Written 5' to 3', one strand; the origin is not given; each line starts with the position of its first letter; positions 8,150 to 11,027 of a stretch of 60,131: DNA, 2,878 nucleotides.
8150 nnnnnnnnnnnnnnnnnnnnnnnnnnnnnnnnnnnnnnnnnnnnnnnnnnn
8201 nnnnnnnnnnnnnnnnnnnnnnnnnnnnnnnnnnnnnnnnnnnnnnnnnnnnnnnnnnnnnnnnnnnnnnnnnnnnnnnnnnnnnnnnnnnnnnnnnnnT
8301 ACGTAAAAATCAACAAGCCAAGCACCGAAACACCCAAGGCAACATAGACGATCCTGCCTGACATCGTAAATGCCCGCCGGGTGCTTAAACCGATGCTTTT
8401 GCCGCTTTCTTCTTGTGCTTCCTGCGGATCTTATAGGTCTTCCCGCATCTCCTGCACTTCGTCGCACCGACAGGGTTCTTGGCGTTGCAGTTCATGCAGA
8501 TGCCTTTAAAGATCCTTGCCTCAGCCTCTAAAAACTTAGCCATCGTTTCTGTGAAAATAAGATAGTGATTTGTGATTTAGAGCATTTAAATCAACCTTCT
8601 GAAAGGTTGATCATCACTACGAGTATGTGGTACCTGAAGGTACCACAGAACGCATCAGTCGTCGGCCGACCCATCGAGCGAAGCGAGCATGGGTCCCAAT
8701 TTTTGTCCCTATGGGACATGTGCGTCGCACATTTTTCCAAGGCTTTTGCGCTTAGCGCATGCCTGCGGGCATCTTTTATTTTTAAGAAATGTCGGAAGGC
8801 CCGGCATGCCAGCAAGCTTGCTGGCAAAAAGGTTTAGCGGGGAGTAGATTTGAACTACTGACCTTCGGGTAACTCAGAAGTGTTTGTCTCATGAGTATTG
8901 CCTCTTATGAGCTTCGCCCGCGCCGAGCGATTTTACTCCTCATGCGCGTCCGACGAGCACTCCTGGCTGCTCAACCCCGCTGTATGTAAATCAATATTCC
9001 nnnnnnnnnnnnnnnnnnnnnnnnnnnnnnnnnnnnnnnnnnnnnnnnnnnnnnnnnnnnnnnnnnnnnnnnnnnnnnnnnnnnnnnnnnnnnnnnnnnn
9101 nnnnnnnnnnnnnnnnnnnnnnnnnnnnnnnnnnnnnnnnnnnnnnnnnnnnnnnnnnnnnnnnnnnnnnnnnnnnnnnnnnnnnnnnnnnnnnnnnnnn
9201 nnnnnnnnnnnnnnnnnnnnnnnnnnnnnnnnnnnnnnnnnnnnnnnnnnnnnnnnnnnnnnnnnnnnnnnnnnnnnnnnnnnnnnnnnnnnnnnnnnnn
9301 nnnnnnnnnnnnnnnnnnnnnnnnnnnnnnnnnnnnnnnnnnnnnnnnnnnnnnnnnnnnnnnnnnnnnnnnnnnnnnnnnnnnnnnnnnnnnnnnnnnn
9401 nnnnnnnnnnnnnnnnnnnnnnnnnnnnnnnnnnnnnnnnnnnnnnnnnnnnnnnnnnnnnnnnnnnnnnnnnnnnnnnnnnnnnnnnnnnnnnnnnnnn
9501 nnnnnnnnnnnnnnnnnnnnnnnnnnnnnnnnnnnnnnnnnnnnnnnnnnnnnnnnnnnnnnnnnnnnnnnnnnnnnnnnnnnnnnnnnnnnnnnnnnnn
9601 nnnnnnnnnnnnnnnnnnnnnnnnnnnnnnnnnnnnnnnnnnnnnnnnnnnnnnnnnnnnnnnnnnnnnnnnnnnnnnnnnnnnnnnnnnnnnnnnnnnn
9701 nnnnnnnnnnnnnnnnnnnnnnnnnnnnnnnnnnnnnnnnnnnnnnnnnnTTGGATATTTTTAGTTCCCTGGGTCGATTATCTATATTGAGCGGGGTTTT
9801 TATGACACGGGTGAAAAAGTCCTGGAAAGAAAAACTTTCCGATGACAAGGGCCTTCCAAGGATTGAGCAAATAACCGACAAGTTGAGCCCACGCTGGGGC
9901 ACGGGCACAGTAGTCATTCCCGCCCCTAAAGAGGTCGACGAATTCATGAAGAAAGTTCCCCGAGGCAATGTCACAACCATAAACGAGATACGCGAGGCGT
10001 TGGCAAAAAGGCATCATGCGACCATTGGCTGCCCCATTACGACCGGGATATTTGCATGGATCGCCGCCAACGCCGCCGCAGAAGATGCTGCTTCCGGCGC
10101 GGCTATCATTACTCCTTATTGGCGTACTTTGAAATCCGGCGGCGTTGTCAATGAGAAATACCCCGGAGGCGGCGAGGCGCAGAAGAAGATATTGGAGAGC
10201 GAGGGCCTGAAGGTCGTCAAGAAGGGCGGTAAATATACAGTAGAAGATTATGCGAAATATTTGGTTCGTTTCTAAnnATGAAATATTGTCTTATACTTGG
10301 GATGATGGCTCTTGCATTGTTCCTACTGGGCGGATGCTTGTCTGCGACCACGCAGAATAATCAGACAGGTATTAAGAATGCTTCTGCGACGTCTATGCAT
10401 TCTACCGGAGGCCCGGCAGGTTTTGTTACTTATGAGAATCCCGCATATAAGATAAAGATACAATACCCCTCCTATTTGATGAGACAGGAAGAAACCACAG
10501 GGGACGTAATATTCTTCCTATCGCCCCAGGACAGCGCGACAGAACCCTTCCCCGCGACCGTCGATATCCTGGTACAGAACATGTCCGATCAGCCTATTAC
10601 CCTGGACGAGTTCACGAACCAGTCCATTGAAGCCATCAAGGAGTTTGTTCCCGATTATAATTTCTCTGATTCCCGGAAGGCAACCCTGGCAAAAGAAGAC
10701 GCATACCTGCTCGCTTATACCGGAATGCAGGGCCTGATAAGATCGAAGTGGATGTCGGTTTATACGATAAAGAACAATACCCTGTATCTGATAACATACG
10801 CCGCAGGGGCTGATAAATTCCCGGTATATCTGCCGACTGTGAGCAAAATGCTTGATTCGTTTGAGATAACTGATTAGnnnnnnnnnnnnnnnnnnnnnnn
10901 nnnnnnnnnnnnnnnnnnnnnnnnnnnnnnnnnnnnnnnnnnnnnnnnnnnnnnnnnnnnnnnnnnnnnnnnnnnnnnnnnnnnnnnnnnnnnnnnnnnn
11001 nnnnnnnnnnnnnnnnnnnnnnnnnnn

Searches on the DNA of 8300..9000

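Call 28: search_rna_families(source=window, start=8300, end=9000, threshold=evalue, max_evalue=10, show_alignments=2)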
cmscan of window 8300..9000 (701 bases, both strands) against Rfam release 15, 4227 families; matches with E-value up to 10: 2.
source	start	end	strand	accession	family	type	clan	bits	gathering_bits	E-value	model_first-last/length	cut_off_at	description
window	8697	8784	-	RF01767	SAM-III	Cis-reg; riboswitch;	-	16.7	45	0.91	1-82/82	no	SAM-III riboswitch aptamer (SMK box)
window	8708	8742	+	RF02419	Spd-sr37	Gene; sRNA;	-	15.3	45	8.4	22-64/67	no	Streptococcus sRNA Spd-sr37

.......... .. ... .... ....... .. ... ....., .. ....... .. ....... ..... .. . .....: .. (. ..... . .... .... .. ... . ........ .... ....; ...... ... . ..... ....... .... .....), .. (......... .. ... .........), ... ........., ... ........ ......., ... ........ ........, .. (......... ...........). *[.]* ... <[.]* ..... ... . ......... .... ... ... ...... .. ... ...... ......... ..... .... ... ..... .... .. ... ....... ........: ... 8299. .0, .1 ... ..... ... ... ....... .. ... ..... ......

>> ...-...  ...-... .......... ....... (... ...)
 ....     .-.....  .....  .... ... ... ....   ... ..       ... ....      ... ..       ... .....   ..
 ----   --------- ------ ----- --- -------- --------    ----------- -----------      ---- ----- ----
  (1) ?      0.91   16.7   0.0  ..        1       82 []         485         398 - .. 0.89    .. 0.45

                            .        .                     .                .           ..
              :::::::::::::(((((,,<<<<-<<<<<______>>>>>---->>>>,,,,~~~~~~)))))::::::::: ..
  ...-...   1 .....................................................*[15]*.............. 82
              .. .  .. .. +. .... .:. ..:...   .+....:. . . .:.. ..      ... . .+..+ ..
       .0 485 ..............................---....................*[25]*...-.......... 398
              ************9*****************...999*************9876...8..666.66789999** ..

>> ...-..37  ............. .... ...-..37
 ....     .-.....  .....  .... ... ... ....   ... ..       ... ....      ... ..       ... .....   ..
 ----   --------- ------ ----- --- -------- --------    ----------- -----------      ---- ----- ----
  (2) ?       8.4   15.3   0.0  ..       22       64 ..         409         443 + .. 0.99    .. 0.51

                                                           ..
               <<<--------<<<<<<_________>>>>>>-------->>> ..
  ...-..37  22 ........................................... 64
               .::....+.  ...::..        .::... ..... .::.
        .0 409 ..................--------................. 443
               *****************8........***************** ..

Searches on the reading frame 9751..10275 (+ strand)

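Call 87: search_protein_families(library=pfam, proteins=[window:9751-10275:+], max_evalue=0.001)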
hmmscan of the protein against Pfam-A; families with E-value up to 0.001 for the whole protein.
window:9751-10275:+ (174 aa): 1 family
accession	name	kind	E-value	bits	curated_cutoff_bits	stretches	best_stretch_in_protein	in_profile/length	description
PF01035.26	DNA_binding_1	-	1.1e-05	25.7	27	1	60-152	4-80/81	6-O-methylguanine DNA methyltransferase, DNA binding domain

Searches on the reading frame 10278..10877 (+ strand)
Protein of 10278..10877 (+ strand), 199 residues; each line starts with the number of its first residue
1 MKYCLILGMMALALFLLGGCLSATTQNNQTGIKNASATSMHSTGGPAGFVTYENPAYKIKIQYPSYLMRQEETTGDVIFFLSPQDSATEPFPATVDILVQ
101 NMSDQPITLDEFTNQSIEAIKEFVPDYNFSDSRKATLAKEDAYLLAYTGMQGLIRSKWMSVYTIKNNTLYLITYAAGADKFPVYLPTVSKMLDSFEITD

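Call 88: search_protein_families(library=pfam, proteins=[window:10278-10877:+], max_evalue=0.001)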
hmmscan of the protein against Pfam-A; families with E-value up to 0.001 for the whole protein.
window:10278-10877:+ (199 aa): 2 families
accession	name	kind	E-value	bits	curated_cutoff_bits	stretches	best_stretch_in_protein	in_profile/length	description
PF18933.6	PsbP_2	-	1e-08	35.9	27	1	6-180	3-168/184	PsbP-like protein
PF01789.22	PsbP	-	0.00042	20.8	23.5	0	48-197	2-155/155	PsbP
